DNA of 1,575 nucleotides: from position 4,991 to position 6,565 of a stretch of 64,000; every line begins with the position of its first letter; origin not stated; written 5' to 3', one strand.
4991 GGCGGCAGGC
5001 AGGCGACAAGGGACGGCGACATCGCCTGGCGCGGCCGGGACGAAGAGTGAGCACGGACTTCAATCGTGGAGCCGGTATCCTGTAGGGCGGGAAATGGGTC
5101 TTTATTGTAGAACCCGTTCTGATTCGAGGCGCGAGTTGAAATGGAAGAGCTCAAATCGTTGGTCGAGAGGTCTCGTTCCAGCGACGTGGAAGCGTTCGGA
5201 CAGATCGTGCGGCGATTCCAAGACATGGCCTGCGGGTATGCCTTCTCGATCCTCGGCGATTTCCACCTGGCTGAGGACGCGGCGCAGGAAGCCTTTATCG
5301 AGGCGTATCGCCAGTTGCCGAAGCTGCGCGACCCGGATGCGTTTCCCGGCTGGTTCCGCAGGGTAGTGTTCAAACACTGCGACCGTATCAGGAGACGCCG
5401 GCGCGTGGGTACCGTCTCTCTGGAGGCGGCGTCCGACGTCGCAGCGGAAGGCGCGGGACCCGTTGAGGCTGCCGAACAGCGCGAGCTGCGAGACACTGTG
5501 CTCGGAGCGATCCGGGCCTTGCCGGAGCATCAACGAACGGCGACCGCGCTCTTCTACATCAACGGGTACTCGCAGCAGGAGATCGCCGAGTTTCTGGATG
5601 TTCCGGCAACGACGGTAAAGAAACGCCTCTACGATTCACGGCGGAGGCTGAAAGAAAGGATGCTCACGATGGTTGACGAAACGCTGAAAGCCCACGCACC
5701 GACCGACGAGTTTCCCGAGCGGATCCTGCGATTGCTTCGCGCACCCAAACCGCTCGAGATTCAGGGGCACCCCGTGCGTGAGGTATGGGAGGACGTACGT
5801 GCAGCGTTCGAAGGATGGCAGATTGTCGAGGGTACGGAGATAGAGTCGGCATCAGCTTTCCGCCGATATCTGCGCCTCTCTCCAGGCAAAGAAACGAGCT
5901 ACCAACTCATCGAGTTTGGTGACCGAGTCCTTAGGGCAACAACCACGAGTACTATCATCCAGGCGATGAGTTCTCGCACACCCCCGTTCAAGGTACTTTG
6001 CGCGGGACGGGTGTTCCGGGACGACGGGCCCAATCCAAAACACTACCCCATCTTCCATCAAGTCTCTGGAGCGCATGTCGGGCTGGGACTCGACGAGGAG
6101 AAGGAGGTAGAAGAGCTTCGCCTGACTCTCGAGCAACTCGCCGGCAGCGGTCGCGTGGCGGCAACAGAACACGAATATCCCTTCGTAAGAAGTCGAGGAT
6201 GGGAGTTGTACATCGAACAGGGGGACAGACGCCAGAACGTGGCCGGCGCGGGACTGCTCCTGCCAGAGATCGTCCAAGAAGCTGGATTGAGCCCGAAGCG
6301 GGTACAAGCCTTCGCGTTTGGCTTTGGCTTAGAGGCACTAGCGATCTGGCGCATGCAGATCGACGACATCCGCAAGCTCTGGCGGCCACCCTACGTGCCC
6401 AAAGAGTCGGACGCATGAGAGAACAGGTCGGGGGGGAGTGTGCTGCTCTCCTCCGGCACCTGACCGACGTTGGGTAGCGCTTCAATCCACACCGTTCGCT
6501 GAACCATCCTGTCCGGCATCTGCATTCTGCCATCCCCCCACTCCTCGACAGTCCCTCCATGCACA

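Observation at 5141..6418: ECF sigma factor fused to a PheS-like class II aminoacyl-tRNA-synthetase core domain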

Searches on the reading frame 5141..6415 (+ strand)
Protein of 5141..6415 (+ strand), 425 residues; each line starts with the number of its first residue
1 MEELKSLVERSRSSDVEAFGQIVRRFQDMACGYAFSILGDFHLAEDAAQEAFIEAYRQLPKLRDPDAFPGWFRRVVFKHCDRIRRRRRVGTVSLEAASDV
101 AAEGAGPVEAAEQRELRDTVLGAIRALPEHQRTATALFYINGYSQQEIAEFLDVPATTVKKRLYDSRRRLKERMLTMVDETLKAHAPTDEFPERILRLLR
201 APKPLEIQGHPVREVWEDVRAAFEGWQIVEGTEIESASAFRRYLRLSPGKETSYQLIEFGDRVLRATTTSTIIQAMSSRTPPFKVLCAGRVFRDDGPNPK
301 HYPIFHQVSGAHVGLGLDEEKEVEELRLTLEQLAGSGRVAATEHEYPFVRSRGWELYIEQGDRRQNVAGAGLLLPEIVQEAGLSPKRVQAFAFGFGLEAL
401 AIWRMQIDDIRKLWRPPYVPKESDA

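Call 3: search_protein_families(library=pfam, proteins=[window:5141-6415:+], max_evalue=10)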
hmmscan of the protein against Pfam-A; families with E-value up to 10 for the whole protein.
window:5141-6415:+ (425 aa): 12 families
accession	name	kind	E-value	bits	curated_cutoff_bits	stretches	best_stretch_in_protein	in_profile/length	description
PF01409.25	tRNA-synt_2d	-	2.2e-29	103.1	19.8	1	206-416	13-238/246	tRNA synthetases class II core domain (F)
PF08281.18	Sigma70_r4_2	-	3.2e-12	46.3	25.7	1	120-170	4-54/54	Sigma-70, region 4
PF04542.20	Sigma70_r2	-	2.8e-11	43.5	24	1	22-88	1-70/71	Sigma-70 region 2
PF07638.17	Sigma70_ECF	-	3.6e-08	34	21.1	1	7-173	7-182/185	ECF sigma factor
PF04545.22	Sigma70_r4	-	3.6e-07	30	24.1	1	123-172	1-50/50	Sigma-70, region 4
PF13384.12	HTH_23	-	0.0036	17.5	24.6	1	131-162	6-37/50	Homeodomain-like domain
PF06056.18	Terminase_5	-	0.0072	16.7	20.3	1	132-160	3-31/58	Putative ATPase subunit of terminase (gpP-like)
PF13412.12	HTH_24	-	0.062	13.3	21.9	1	143-163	18-38/48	Winged helix-turn-helix DNA-binding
PF04297.20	UPF0122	-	0.099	13.3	22.7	1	127-166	18-57/101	Putative helix-turn-helix protein, YlxM / p13 like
PF21694.2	DNA_pol3_delta_C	-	0.18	12.3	27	1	141-183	56-98/121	DNA polymerase III delta subunit, C-terminal domain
PF20432.4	Xre-like-HTH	-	0.35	11.6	25.8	1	142-171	23-51/63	Antitoxin Xre-like helix-turn-helix domain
PF11387.14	DUF2795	-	2.6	8.4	25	1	108-131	23-46/54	Protein of unknown function (DUF2795)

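Call 4: search_protein_families(library=ncbifam, proteins=[window:5141-6415:+], max_evalue=10)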
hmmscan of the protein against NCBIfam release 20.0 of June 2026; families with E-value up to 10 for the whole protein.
window:5141-6415:+ (425 aa): 104 families (the best 25 are shown)
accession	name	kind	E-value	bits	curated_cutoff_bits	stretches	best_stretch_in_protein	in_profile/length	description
NF007223.0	PRK09641.1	equivalog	8.3e-29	100.8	209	1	5-174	6-184/187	RNA polymerase sigma factor SigW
NF007225.0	PRK09643.1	equivalog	2.1e-28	99.4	190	1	7-181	17-189/204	RNA polymerase sigma factor SigM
TIGR02983.1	SigE-fam_strep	subfamily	1.5e-26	93.2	141.55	1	14-176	3-160/162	SigE family RNA polymerase sigma factor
NF004113.0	PRK05602.1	equivalog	2.3e-26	92.7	208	1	6-175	34-202/211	RNA polymerase sigma factor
TIGR02948.1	SigW_bacill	equivalog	4.3e-26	92.1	243.1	1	5-174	6-184/187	RNA polymerase sigma factor SigW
TIGR02937.1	sigma70-ECF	superfamily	2.7e-24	85.7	42.9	1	17-174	1-165/165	sigma-70 family RNA polymerase sigma factor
TIGR00468.1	pheS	equivalog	3.3e-24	85.7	237.45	1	253-415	150-313/324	phenylalanine--tRNA ligase subunit alpha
NF008888.0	PRK11922.1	equivalog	4.8e-24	85.3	204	1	5-183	18-205/231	RNA polymerase sigma factor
NF009171.0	PRK12518.1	equivalog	6.5e-24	84.8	208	1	5-172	15-182/191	RNA polymerase sigma factor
TIGR02939.1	RpoE_Sigma70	equivalog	3.9e-23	82.4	236.15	1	5-174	8-186/190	RNA polymerase sigma factor RpoE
NF003210.0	PRK04172.1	equivalog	1.1e-20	74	350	1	261-415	331-482/496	phenylalanine--tRNA ligase subunit alpha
NF058625.1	sigma_PG0214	equivalog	9.1e-20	71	130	1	17-178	4-165/170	GFO_1088 family ECF-type sigma factor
NF009176.0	PRK12524.1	equivalog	9.5e-20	71.2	264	1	13-171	22-181/196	RNA polymerase sigma factor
NF007229.0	PRK09647.1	equivalog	1.9e-19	69.9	265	1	15-180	42-208/220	RNA polymerase sigma factor SigE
NF009172.0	PRK12519.1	subfamily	3e-19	69.3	222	1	7-174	19-189/194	RNA polymerase sigma factor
NF051887.1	PheS_related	equivalog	5.5e-19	68.5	300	1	260-415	70-230/349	PheS-related mystery ligase SrmL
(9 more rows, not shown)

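Call 5: search_solved_structures(query=window:5141-6415:+, max_evalue=10, show_alignments=3)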
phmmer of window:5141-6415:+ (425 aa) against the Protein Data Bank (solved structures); distinct sequences matched with E-value up to 10: 62 (the best 60 are shown).
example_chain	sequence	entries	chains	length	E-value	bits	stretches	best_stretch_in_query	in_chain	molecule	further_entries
5wuq_A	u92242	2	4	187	2.8e-21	79.1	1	4-174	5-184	ECF RNA polymerase sigma factor SigW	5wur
6p8t_C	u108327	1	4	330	2e-19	73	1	210-414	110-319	Phenylalanine--tRNA ligase alpha subunit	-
8z6g_B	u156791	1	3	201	1.3e-18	70.3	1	2-182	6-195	RNA polymerase sigma factor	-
6in7_B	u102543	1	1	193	3.5e-18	68.9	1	2-175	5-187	RNA polymerase sigma-H factor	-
4p71_C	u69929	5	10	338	2.7e-17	66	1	209-413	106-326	Phenylalanine--tRNA ligase alpha subunit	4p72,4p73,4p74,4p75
7daw_A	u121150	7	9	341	2.1e-16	63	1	209-413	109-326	Phenylalanine--tRNA ligase alpha subunit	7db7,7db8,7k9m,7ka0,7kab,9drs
9drt_A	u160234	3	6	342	2.1e-16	63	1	209-413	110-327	Phenylalanine--tRNA ligase alpha subunit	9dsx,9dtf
7k98_A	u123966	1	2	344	2.2e-16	63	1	209-413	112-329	Phenylalanine--tRNA ligase alpha subunit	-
9drv_A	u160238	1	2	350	2.3e-16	63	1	209-413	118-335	Phenylalanine--tRNA ligase alpha subunit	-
1or7_A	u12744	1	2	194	6.4e-16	61.5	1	6-174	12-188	RNA polymerase sigma-E factor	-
9m9d_F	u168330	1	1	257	8e-16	61.1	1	16-174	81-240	ECF RNA polymerase sigma factor SigE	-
9m9e_F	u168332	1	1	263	8.5e-16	61.1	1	16-174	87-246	ECF RNA polymerase sigma factor SigE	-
9m98_F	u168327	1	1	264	8.6e-16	61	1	16-174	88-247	ECF RNA polymerase sigma factor SigE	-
6jbq_F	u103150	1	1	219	9.7e-16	60.9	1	6-174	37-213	ECF RNA polymerase sigma-E factor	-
7n8y_A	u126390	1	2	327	9.3e-15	57.6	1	210-414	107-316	Phenylalanine--tRNA ligase alpha subunit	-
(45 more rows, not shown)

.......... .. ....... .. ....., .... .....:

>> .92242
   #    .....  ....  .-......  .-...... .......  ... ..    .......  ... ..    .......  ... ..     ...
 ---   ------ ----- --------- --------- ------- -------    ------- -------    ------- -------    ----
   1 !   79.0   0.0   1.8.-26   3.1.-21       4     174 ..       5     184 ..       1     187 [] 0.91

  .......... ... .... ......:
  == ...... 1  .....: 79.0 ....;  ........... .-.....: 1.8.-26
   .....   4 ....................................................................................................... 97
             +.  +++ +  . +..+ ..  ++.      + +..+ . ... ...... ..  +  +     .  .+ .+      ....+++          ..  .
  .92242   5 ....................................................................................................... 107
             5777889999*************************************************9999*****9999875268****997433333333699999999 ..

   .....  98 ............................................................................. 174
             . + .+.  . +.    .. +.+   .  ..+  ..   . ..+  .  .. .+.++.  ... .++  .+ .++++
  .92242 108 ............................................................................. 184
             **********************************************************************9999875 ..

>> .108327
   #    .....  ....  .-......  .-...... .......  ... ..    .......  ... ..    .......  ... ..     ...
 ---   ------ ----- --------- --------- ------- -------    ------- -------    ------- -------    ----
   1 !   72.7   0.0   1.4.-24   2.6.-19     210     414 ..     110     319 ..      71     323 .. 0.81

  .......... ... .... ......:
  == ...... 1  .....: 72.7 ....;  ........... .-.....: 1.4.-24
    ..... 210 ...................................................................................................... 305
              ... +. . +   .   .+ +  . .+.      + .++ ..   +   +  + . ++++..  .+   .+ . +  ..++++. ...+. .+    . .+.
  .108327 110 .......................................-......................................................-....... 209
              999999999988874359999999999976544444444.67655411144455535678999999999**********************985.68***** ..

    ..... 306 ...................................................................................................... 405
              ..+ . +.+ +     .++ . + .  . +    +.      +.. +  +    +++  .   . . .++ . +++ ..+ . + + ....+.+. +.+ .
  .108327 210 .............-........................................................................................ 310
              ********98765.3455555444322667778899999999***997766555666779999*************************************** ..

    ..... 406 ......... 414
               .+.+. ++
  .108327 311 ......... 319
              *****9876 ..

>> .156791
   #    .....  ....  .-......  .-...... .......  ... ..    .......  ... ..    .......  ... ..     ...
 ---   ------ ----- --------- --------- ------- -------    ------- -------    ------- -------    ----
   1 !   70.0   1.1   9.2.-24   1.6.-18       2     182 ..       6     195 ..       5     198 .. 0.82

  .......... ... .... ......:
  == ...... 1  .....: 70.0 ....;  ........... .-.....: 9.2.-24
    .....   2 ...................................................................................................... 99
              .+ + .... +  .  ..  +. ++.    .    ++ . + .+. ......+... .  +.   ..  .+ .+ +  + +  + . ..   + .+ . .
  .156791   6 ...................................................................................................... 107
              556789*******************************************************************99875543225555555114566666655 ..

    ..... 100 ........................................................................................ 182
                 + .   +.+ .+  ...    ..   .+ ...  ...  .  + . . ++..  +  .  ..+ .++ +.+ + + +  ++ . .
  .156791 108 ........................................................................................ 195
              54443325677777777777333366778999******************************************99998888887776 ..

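Call 6: find_homologous_proteins(query=window:5141-6415:+, max_evalue=0.00001)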
Query window:5141-6415:+ (425 aa): 1446 proteins with E <= 0.00001 among 8000 candidates; the best 120 are listed.
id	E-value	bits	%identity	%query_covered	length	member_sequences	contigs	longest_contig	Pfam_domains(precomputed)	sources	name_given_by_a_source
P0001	4.7e-282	953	100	100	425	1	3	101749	PF01409.26,PF07638.18,PF04545.23,PF04542.21,PF08281.19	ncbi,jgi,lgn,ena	-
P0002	1.4e-163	563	60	99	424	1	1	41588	PF01409.26,PF04542.21,PF08281.19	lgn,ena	-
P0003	3.5e-131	456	53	99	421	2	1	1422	PF01409.26,PF04545.23,PF04542.21,PF08281.19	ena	-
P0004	2.8e-130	453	52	99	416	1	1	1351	PF01409.26,PF07638.18,PF04545.23,PF04542.21,PF08281.19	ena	-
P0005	1.4e-129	451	53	99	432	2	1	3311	PF01409.26,PF04545.23,PF04542.21,PF08281.19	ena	-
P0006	6.3e-129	449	51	99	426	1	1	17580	PF01409.26,PF07638.18,PF04545.23,PF04542.21,PF08281.19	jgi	jgi:RNA polymerase sigma factor (sigma-70 family)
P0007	1.8e-127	444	51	99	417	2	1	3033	PF01409.26,PF07638.18,PF04545.23,PF04542.21,PF08281.19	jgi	-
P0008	1.7e-126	441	53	99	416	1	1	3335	PF01409.26,PF07638.18,PF04545.23,PF04542.21,PF08281.19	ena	-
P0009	1.5e-125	437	50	100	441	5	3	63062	PF01409.26,PF07638.18,PF04545.23,PF04542.21,PF08281.19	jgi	-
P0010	3.5e-125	436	49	99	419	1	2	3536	PF01409.26,PF04545.23,PF04542.21,PF08281.19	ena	-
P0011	1.2e-124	435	52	99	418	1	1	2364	PF01409.26,PF07638.18,PF04545.23,PF04542.21,PF08281.19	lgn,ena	-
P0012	6.7e-124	432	50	99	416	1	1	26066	PF01409.26,PF04545.23,PF04542.21,PF08281.19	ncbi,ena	-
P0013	6.8e-124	432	50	99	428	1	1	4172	PF01409.26,PF04545.23,PF04542.21,PF08281.19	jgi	jgi:RNA polymerase sigma factor (sigma-70 family)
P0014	2.2e-123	430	49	99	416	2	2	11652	PF01409.26,PF04545.23,PF04542.21,PF08281.19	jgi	-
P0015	6.9e-123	429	51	99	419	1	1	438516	PF01409.26,PF04545.23,PF04542.21,PF08281.19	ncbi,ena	-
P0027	2.3e-120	420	50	99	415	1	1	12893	PF01409.26,PF07638.18,PF04545.23,PF04542.21,PF08281.19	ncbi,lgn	-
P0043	1.4e-115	405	49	99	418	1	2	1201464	PF01409.26,PF07638.18,PF04545.23,PF04542.21,PF08281.19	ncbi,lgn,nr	ncbi:sigma-70 family RNA polymerase sigma factor [bacterium]|nr:sigma-70 family RNA polymerase sigma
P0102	1.5e-107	378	47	99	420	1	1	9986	PF01409.26,PF04545.23,PF04542.21,PF08281.19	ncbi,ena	-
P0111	1.7e-106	375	46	99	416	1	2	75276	PF01409.26,PF04545.23,PF04542.21,PF08281.19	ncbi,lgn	ncbi:MAG: sigma-70 family RNA polymerase sigma factor [Armatimonadota bacterium]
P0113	2.2e-106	374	45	99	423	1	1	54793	PF01409.26,PF04545.23,PF04542.21,PF08281.19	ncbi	-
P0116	3.1e-106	374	46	99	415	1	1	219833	PF01409.26,PF07638.18,PF04545.23,PF04542.21,PF08281.19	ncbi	-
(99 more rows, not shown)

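Call 23: search_protein_representatives(protein=window:5141-6415:+)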
Query: 425 residues. Proteins with E-value up to 0.001 (for the whole library): 120638; up to 1e-10: 20455; up to 1e-30: 1228. The best 150 are listed.
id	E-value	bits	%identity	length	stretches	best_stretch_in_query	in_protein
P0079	2.2e-111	389.1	49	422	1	1-421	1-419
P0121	1.5e-108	379.8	48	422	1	1-417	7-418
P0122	1.6e-108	379.7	46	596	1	1-421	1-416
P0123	6.3e-105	367.8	45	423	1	10-420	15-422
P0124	3.6e-92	325.8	45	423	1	1-419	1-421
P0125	8.2e-92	324.7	42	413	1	1-419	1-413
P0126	1.1e-90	321.0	44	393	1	1-395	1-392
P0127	2.8e-90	319.6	48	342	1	1-320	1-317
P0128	1.4e-88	314.0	46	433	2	1-312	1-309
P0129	5.5e-86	305.5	41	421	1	6-413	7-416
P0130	1.2e-81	291.2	69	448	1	1-198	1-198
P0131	6.7e-80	285.4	45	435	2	1-332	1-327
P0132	1.5e-79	284.3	39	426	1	5-415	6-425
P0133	2.1e-79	283.8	66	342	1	1-200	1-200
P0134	4.7e-79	282.6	39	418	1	2-419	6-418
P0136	2.0e-76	273.9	64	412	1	1-200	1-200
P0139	6.1e-75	269.1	39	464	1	1-420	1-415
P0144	6.4e-74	265.7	60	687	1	1-199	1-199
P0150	6.0e-71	255.9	64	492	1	1-204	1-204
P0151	9.2e-71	255.3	60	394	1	1-199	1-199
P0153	1.2e-70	255.0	60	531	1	1-201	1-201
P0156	2.3e-70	254.0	68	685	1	1-178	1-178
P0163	2.3e-69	250.7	61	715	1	1-204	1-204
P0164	2.8e-69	250.4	60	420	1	1-199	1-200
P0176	7.7e-68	245.7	60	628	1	3-202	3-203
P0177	8.5e-68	245.5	57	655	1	2-206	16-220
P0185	5.5e-67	242.9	59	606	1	1-188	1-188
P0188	8.3e-67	242.3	34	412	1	1-411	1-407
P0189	9.3e-67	242.1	59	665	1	3-199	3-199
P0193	1.8e-66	241.2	59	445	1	1-200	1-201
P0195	3.6e-66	240.2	58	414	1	8-197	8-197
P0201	1.0e-65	238.7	33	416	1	7-415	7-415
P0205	1.7e-65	238.0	36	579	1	3-421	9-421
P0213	9.7e-65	235.5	58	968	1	1-196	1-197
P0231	1.3e-62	228.5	41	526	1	10-331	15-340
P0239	1.1e-61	225.5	54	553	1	1-215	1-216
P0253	8.6e-60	219.2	56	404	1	1-199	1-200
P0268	3.7e-59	217.1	59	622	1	1-191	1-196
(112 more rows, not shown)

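Call 24: find_encoding_contigs(protein=P0001, flank=6000, max_places=3)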
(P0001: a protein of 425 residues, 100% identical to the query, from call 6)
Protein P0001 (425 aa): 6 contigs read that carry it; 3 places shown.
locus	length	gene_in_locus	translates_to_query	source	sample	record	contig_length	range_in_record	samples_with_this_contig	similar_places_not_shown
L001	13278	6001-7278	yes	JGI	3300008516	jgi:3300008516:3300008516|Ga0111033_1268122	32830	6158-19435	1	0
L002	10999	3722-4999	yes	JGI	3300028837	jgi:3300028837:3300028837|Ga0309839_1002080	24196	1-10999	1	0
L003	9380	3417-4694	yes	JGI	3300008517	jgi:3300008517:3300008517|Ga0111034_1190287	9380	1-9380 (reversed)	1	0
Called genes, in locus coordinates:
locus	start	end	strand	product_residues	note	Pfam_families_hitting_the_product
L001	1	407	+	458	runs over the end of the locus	PF02655:ATP-grasp_3, PF07478:Dala_Dala_lig_C (faint), PF15632:ATPgrasp_Ter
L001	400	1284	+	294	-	PF07722:Peptidase_C26, PF00117:GATase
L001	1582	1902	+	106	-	PF01909:NTP_transf_2, PF18765:Polbeta (weak)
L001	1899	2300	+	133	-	PF05168:HEPN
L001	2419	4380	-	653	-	-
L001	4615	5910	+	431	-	-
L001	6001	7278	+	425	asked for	PF07638:Sigma70_ECF, PF04542:Sigma70_r2, PF08281:Sigma70_r4_2, PF04545:Sigma70_r4 (weak), PF01409:tRNA-synt_2d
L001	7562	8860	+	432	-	PF01554:MatE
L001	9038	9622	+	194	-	PF09721:Exosortase_EpsH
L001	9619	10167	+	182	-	-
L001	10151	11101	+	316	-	PF12895:ANAPC3 (faint), PF07719:TPR_2 (faint), PF13181:TPR_8 (faint), PF13424:TPR_12 (faint), PF13428:TPR_14 (faint), PF13432:TPR_16, PF13525:YfiO, PF13174:TPR_6 (weak), +2 more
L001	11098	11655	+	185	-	PF04390:LptE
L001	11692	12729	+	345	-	PF06144:DNA_pol3_delta, PF21694:DNA_pol3_delta_C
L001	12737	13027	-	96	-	PF01649:Ribosomal_S20p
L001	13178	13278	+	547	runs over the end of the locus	PF03023:MurJ, PF01554:MatE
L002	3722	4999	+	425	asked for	PF07638:Sigma70_ECF, PF04542:Sigma70_r2, PF08281:Sigma70_r4_2, PF04545:Sigma70_r4 (weak), PF01409:tRNA-synt_2d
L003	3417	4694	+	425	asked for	PF07638:Sigma70_ECF, PF04542:Sigma70_r2, PF08281:Sigma70_r4_2, PF04545:Sigma70_r4 (weak), PF01409:tRNA-synt_2d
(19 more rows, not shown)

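Call 25: find_encoding_contigs(protein=P0002, flank=6000, max_places=2)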
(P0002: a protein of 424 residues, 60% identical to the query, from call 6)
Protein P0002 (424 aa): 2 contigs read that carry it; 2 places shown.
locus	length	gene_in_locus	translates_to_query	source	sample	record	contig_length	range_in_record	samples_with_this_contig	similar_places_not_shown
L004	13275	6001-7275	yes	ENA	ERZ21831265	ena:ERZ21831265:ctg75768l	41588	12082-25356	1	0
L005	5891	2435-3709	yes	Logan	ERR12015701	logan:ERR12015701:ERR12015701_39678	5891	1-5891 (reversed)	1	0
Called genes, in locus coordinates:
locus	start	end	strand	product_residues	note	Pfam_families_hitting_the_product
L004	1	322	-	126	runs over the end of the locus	-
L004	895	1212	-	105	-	PF07883:Cupin_2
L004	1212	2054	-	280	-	PF13489:Methyltransf_23, PF01209:Ubie_methyltran, PF13847:Methyltransf_31, PF08241:Methyltransf_11, PF08242:Methyltransf_12, PF13649:Methyltransf_25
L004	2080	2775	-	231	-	PF01209:Ubie_methyltran (weak), PF02353:CMAS (weak), PF05175:MTS (weak), PF13489:Methyltransf_23, PF13847:Methyltransf_31, PF08241:Methyltransf_11, PF08242:Methyltransf_12, PF13649:Methyltransf_25, +1 more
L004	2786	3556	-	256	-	PF01209:Ubie_methyltran, PF05401:NodS (weak), PF13489:Methyltransf_23, PF08241:Methyltransf_11, PF08242:Methyltransf_12, PF13649:Methyltransf_25, PF13847:Methyltransf_31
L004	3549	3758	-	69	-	PF08445:FR47, PF13508:Acetyltransf_7 (weak)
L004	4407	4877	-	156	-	PF00583:Acetyltransf_1, PF13673:Acetyltransf_10, PF13508:Acetyltransf_7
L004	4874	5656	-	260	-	PF00891:Methyltransf_2 (weak), PF01209:Ubie_methyltran (faint), PF13489:Methyltransf_23, PF05175:MTS, PF13847:Methyltransf_31, PF08241:Methyltransf_11, PF08242:Methyltransf_12, PF13649:Methyltransf_25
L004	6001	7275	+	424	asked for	PF04542:Sigma70_r2, PF08281:Sigma70_r4_2, PF01409:tRNA-synt_2d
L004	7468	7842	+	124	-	-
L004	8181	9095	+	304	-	PF06977:SdiA-regulated, PF13449:Phytase-like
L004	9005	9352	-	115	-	-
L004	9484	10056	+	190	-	-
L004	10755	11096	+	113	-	-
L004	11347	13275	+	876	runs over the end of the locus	-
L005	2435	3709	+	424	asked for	PF04542:Sigma70_r2, PF08281:Sigma70_r4_2, PF01409:tRNA-synt_2d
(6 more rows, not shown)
